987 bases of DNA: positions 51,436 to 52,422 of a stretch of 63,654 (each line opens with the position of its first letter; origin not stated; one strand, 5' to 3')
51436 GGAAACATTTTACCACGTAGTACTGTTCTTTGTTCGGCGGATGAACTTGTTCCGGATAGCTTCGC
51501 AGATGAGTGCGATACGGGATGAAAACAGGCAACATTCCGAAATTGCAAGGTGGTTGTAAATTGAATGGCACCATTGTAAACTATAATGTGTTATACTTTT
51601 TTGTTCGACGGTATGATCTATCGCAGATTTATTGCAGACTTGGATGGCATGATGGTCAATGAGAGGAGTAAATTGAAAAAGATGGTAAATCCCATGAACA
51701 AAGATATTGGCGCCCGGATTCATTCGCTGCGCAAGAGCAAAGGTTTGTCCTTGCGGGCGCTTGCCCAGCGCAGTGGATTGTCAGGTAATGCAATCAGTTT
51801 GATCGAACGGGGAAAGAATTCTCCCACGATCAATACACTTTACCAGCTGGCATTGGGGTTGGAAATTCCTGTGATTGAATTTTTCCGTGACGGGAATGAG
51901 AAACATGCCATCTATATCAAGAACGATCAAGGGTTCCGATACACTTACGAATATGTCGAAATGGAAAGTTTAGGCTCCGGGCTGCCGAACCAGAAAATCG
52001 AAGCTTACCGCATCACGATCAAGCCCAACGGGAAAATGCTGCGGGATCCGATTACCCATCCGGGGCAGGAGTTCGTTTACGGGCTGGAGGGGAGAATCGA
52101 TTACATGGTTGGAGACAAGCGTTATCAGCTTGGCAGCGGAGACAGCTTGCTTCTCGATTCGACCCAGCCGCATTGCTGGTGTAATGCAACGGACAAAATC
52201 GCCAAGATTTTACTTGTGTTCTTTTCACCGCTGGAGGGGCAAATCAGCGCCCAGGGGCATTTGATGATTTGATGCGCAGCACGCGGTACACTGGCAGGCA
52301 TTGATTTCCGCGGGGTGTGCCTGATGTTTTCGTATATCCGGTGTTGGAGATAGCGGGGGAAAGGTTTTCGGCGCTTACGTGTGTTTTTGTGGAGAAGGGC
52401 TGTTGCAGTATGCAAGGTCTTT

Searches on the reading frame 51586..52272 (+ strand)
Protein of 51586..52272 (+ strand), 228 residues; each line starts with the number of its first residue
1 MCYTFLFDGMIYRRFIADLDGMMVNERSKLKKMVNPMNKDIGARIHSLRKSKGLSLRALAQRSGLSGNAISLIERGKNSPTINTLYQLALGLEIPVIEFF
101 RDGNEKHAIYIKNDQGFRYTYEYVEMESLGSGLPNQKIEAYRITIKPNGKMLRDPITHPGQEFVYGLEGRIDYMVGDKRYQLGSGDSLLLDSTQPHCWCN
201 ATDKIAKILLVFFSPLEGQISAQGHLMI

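Call 68: search_protein_families(library=pfam, proteins=[window:51586-52272:+], max_evalue=0.0001)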
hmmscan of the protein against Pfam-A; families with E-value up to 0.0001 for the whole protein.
window:51586-52272:+ (228 aa): 5 families
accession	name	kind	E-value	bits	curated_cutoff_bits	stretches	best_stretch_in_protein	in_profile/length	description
PF07883.17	Cupin_2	-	1.7e-15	56.9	27.2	1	143-212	3-70/70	Cupin domain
PF01381.28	HTH_3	-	9e-12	45.3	23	1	45-98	1-54/55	Helix-turn-helix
PF13560.12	HTH_31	-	5.3e-09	36.7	27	1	41-90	2-52/64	Helix-turn-helix domain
PF12844.13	HTH_19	-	1.3e-07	31.9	30.2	1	42-95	1-54/64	Helix-turn-helix domain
PF02311.25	AraC_binding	-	5.7e-05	23.3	21.1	0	157-196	20-59/135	AraC-like ligand binding domain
